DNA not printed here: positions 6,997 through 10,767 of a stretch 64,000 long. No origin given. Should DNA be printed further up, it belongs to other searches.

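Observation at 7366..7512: FS0 iron-sulfur motif of the alpha subunit is Cys-x3-Asp-x3-Cys...Cys, with Asp in place of a conserved Cys and Cys in place of the NarG His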

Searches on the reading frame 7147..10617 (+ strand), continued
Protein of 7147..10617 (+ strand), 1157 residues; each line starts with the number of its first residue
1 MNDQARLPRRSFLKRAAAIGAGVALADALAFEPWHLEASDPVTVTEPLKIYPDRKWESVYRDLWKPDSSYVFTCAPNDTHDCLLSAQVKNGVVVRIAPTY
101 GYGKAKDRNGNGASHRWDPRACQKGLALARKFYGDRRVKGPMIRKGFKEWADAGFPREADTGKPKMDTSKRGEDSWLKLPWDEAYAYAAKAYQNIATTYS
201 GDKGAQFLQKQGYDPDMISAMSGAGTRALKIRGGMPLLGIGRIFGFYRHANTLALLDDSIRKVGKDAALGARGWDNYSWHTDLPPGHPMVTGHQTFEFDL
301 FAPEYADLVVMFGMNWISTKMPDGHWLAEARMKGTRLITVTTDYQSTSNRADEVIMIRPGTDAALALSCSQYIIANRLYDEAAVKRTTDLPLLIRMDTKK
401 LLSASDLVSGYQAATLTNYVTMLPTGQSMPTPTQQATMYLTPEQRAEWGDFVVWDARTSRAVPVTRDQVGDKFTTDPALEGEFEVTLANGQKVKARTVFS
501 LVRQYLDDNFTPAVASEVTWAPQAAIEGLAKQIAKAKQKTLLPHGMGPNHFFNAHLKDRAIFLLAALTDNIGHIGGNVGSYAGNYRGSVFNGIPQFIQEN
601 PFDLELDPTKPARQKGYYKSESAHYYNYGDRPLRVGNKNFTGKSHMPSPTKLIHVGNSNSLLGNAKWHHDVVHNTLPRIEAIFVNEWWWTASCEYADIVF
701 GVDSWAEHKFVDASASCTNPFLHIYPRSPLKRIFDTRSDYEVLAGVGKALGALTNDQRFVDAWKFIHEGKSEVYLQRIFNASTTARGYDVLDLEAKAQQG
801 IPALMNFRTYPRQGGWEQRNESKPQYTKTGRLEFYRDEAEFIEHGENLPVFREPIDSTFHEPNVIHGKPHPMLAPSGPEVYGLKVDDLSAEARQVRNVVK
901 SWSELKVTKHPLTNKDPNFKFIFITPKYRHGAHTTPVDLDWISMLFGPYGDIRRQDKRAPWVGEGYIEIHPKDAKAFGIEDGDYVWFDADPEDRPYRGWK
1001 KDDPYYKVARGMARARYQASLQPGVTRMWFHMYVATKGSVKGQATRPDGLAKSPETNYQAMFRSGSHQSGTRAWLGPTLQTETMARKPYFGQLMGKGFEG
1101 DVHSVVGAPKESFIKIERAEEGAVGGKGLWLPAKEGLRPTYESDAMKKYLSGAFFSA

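Call 11: find_homologous_proteins(query=window:7147-10617:+)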
Query window:7147-10617:+ (1157 aa): 2884 proteins with E <= 0.001 among 8000 candidates; the best 120 are listed.
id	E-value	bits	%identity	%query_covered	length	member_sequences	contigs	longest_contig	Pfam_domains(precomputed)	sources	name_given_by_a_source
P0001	0.0e+0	2629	95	100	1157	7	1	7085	PF00384.28,PF01568.28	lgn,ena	-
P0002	0.0e+0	2569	92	100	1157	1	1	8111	PF00384.28,PF01568.28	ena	-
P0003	0.0e+0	2360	84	100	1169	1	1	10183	PF00384.28,PF01568.28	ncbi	-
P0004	0.0e+0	2237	79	100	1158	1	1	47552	PF00384.28,PF01568.28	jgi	jgi:nitrate reductase alpha subunit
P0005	0.0e+0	2222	78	100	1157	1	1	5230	PF00384.28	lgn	-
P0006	0.0e+0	2209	78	100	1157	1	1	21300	PF00384.28,PF01568.28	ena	-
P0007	0.0e+0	2153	77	99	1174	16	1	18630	PF00384.28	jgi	-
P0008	0.0e+0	2151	76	100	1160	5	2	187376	PF00384.28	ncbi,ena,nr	ncbi:MAG: molybdopterin-dependent oxidoreductase [Dehalococcoidia bacterium]|nr:molybdopterin-depend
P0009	0.0e+0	2059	74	100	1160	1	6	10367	PF00384.28,PF01568.28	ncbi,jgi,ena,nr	ncbi:MAG: molybdopterin-dependent oxidoreductase [Candidatus Rokubacteria bacterium]|nr:molybdopteri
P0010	0.0e+0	2039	73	100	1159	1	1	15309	PF00384.28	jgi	jgi:nitrate reductase / nitrite oxidoreductase, alpha subunit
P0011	0.0e+0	2028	72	100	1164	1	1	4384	PF10518.15,PF00384.28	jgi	jgi:nitrate reductase alpha subunit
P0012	0.0e+0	2022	72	100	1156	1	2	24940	PF00384.28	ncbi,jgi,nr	ncbi:MAG: molybdopterin oxidoreductase [Chloroflexi bacterium]|nr:molybdopterin oxidoreductase [Chlo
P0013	0.0e+0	2014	72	99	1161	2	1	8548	PF00384.28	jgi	jgi:nitrate reductase / nitrite oxidoreductase, alpha subunit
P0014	0.0e+0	2004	72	100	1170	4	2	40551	PF00384.28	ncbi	-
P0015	0.0e+0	2002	72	99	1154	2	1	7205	PF00384.28,PF01568.28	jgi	jgi:nitrate reductase / nitrite oxidoreductase, alpha subunit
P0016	0.0e+0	1996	71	100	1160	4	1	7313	PF00384.28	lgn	-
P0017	0.0e+0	1986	72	99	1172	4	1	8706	PF00384.28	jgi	jgi:nitrate reductase / nitrite oxidoreductase, alpha subunit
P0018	0.0e+0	1982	71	100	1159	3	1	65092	PF00384.28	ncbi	-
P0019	0.0e+0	1978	71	100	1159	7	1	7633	PF00384.28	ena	-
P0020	0.0e+0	1969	70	100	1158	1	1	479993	PF00384.28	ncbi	ncbi:MAG: hypothetical protein AMXMBFR23_01540 [Chloroflexota bacterium]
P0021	0.0e+0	1966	71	100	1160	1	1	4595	PF00384.28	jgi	jgi:nitrate reductase / nitrite oxidoreductase, alpha subunit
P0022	0.0e+0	1963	70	100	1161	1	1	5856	PF00384.28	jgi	jgi:nitrate reductase alpha subunit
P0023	0.0e+0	1955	70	99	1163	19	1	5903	PF00384.28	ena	-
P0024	0.0e+0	1944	69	100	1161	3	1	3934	PF00384.28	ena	-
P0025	0.0e+0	1940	69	99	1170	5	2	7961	PF00384.28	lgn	-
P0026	0.0e+0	1935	69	100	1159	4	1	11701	PF00384.28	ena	-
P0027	0.0e+0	1934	69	100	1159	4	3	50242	PF00384.28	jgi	-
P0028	0.0e+0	1927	68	100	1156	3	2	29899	PF00384.28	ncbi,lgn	-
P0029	0.0e+0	1921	69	100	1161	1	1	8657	PF00384.28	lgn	-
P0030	0.0e+0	1919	68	100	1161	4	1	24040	PF00384.28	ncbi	-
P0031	0.0e+0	1906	67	100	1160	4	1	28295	PF00384.28,PF01568.28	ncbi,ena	-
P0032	0.0e+0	1906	68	99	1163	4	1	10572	PF00384.28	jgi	-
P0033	0.0e+0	1902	68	100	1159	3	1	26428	PF00384.28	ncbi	-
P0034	0.0e+0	1895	68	97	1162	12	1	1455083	PF00384.28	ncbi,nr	ncbi:MAG: molybdopterin-dependent oxidoreductase [Thermoflexaceae bacterium]|nr:molybdopterin-depend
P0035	0.0e+0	1889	67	99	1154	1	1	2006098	PF00384.28,PF01568.28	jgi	jgi:nitrate reductase alpha subunit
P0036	0.0e+0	1884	67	99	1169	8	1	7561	PF00384.28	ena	-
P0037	0.0e+0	1875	67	100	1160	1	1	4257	PF00384.28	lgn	-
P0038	0.0e+0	1851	69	95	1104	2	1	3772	PF00384.28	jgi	jgi:nitrate reductase alpha subunit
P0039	0.0e+0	1843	67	99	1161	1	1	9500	PF00384.28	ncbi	-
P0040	0.0e+0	1839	66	100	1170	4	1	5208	PF00384.28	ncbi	-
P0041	0.0e+0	1832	66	99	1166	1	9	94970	PF00384.28,PF01568.28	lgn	-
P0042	0.0e+0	1800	65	99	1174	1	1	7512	PF00384.28,PF01568.28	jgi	jgi:nitrate reductase / nitrite oxidoreductase, alpha subunit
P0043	0.0e+0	1800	66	99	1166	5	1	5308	PF00384.28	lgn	-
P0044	0.0e+0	1788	64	100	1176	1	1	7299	PF00384.28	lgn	-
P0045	0.0e+0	1770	64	99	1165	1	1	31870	PF00384.28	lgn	-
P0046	0.0e+0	1748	65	99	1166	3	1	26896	PF00384.28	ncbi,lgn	-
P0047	0.0e+0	1726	63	98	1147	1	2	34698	PF00384.28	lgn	-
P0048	0.0e+0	1713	62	99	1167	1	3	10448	PF00384.28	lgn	-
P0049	0.0e+0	1711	62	99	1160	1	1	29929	PF00384.28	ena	-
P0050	0.0e+0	1708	63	100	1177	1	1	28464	PF00384.28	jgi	jgi:nitrate reductase alpha subunit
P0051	0.0e+0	1697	63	97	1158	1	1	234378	PF00384.28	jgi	jgi:nitrate reductase alpha subunit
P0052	0.0e+0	1697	62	99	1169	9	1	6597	PF00384.28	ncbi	-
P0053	0.0e+0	1688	63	99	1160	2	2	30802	PF00384.28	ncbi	-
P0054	0.0e+0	1680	62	97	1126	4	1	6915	PF00384.28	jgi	-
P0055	0.0e+0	1675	62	99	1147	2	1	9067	PF00384.28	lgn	-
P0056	0.0e+0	1672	62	99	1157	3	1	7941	PF00384.28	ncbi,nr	ncbi:MAG: molybdopterin-dependent oxidoreductase [Abditibacteriales bacterium]|nr:molybdopterin-depe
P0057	0.0e+0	1666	62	99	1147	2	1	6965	PF00384.28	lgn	-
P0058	0.0e+0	1663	61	99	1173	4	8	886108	PF00384.28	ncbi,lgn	ncbi:MAG: molybdopterin-dependent oxidoreductase [bacterium JZ-2024 1]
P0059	0.0e+0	1657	62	96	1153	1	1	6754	PF00384.28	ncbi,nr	ncbi:MAG: molybdopterin-dependent oxidoreductase [Chloroflexi bacterium]|nr:molybdopterin-dependent 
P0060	0.0e+0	1657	61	99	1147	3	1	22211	PF10518.15,PF00384.28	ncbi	-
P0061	0.0e+0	1655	61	99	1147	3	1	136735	PF10518.15,PF00384.28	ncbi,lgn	-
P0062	0.0e+0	1653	60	100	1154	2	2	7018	PF00384.28,PF01568.28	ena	-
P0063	0.0e+0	1652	61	99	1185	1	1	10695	PF00384.28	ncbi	-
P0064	0.0e+0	1652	61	99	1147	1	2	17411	PF00384.28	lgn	-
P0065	0.0e+0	1650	61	99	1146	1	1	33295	PF00384.28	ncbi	-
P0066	0.0e+0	1648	61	99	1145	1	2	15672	PF00384.28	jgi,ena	-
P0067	0.0e+0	1647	61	99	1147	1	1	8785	PF00384.28,PF01568.28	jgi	jgi:nitrate reductase alpha subunit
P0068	0.0e+0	1646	60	99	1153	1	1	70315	PF00384.28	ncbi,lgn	ncbi:MAG: molybdopterin-dependent oxidoreductase [Dehalococcoidia bacterium]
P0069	0.0e+0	1645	62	100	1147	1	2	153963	PF00384.28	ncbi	-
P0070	0.0e+0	1645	61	99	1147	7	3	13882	PF00384.28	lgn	-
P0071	0.0e+0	1645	61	96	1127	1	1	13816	PF00384.28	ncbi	-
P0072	0.0e+0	1644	61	99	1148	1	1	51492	PF00384.28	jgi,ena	-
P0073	0.0e+0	1643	61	99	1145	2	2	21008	PF00384.28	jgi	-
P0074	0.0e+0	1643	61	96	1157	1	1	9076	PF00384.28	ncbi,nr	ncbi:MAG: molybdopterin-dependent oxidoreductase [Chloroflexi bacterium]|nr:molybdopterin-dependent 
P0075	0.0e+0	1641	61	99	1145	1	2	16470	PF00384.28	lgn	-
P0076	0.0e+0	1640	60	100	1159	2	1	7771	PF00384.28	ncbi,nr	ncbi:molybdopterin-dependent oxidoreductase [bacterium]|nr:molybdopterin-dependent oxidoreductase [b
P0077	0.0e+0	1639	60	99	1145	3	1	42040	PF00384.28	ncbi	-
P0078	0.0e+0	1639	60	99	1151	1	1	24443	PF00384.28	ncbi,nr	ncbi:MAG: molybdopterin-dependent oxidoreductase [Thermodesulfobacteriota bacterium]|nr:molybdopteri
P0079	0.0e+0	1638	60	99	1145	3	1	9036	PF00384.28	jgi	jgi:nitrate reductase alpha subunit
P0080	0.0e+0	1637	61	99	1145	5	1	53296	PF00384.28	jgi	jgi:nitrate reductase alpha subunit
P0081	0.0e+0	1637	61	99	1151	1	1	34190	PF00384.28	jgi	jgi:nitrate reductase alpha subunit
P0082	0.0e+0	1637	61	99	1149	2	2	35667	PF00384.28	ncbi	-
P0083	0.0e+0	1636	61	99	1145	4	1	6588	PF00384.28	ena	-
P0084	0.0e+0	1635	62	97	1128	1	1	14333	PF00384.28,PF01568.28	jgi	-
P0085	0.0e+0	1634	60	99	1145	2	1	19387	PF00384.28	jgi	jgi:nitrate reductase alpha subunit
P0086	0.0e+0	1634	59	99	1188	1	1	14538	PF00384.28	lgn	-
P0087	0.0e+0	1634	60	100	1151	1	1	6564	PF00384.28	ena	-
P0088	0.0e+0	1633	61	99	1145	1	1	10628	PF00384.28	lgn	-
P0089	0.0e+0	1633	61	99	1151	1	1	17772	PF00384.28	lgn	-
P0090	0.0e+0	1633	61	99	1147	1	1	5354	PF10518.15,PF00384.28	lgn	-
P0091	0.0e+0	1632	61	96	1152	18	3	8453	PF00384.28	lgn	-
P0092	0.0e+0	1632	61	99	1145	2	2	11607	PF00384.28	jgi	jgi:nitrate reductase alpha subunit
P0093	0.0e+0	1632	61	100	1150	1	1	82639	PF00384.28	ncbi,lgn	-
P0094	0.0e+0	1631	60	99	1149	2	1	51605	PF00384.28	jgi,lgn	-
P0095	0.0e+0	1631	60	99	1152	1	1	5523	PF00384.28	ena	-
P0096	0.0e+0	1630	61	99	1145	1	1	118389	PF00384.28,PF01568.28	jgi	jgi:nitrate reductase alpha subunit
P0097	0.0e+0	1629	60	96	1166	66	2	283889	PF00384.28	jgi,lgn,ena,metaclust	metaclust:\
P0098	0.0e+0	1628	61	99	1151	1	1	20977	PF00384.28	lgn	-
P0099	0.0e+0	1628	60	99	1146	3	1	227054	PF00384.28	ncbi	-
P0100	0.0e+0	1627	60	99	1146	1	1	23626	PF00384.28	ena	-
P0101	0.0e+0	1627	61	99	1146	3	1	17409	PF00384.28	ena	-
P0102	0.0e+0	1627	60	99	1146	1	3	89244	PF00384.28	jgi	-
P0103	0.0e+0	1627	60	99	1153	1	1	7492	PF00384.28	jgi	jgi:nitrate reductase alpha subunit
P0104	0.0e+0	1626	61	98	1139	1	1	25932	PF00384.28,PF01568.28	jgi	jgi:nitrate reductase alpha subunit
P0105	0.0e+0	1626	61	99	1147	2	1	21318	PF10518.15,PF00384.28,PF01568.28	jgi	jgi:nitrate reductase alpha subunit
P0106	0.0e+0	1625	62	96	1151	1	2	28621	PF00384.28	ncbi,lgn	-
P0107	0.0e+0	1625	61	99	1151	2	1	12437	PF00384.28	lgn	-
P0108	0.0e+0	1625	60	100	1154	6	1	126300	PF00384.28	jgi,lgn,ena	-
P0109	0.0e+0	1624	59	99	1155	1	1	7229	PF00384.28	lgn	-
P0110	0.0e+0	1624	61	100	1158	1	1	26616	PF00384.28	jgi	jgi:nitrate reductase alpha subunit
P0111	0.0e+0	1624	61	99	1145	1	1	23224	PF00384.28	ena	-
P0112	0.0e+0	1624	61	99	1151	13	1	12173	PF00384.28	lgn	-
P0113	0.0e+0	1623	61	99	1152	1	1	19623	PF00384.28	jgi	jgi:nitrate reductase alpha subunit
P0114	0.0e+0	1623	60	99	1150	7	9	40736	PF00384.28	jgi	jgi:nitrate reductase alpha subunit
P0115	0.0e+0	1623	60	96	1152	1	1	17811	PF10518.15,PF00384.28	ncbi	-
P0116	0.0e+0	1623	60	100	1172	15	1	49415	PF00384.28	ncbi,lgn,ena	-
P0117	0.0e+0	1622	60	99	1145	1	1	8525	PF00384.28,PF01568.28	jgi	jgi:nitrate reductase alpha subunit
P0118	0.0e+0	1621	60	100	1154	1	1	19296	PF00384.28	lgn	-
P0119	0.0e+0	1621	60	99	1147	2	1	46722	PF00384.28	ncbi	-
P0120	0.0e+0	1621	61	99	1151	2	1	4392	PF00384.28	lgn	-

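Call 15: find_encoding_contigs(protein=window:7147-10617:+, flank=10000, max_places=3)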
Protein window:7147-10617:+ (1157 aa): no gene with exactly this product is on record in the collection.
